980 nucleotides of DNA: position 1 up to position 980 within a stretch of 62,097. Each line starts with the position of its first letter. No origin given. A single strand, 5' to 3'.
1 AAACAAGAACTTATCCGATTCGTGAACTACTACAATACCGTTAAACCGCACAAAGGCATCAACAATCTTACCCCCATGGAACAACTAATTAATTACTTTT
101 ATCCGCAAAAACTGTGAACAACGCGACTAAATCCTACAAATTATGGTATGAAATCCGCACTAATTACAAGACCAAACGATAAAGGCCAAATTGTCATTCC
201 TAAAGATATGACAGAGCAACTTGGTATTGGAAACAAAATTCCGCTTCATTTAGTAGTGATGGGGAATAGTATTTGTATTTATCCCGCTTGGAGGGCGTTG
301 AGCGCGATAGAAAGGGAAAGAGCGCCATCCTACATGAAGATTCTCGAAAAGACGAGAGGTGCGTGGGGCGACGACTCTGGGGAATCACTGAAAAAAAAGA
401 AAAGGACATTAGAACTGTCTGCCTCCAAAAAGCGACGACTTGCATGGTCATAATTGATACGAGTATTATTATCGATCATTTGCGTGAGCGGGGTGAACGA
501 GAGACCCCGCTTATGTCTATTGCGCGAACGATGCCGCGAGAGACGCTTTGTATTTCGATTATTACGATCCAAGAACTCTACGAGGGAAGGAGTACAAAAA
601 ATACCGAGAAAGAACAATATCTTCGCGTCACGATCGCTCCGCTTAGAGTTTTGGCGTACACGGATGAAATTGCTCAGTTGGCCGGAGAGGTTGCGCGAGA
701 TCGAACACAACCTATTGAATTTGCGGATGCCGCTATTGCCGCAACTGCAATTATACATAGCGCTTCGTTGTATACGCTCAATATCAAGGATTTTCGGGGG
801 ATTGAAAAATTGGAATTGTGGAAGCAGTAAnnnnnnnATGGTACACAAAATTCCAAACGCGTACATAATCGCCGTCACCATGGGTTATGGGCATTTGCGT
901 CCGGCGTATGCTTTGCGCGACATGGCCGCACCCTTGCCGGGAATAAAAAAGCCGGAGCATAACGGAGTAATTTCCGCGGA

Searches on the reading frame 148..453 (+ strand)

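Call 5: search_protein_families(library=pfam, proteins=[window:148-453:+], max_evalue=0.01)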
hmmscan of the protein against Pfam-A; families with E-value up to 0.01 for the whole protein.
window:148-453:+ (101 aa): 1 family
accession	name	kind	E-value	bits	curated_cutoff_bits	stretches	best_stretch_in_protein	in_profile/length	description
PF04014.23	MazE_antitoxin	-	0.00011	22.5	24.7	1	11-46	6-42/48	Antidote-toxin recognition MazE, bacterial antitoxin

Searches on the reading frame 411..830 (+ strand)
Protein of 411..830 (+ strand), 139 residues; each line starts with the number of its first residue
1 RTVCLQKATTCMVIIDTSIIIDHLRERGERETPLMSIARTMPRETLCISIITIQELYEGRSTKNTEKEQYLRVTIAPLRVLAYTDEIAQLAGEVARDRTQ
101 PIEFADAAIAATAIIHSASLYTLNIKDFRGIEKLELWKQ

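Call 5: search_protein_families(library=pfam, proteins=[window:411-830:+], max_evalue=0.01)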
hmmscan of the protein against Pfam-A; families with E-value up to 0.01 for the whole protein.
window:411-830:+ (139 aa): 2 families
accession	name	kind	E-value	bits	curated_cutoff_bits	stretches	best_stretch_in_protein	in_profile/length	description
PF01850.27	PIN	-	1.1e-12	49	23.6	1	13-124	1-111/120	PIN domain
PF16289.11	PIN_12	-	0.0099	16.7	32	0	13-68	1-56/172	PIN domain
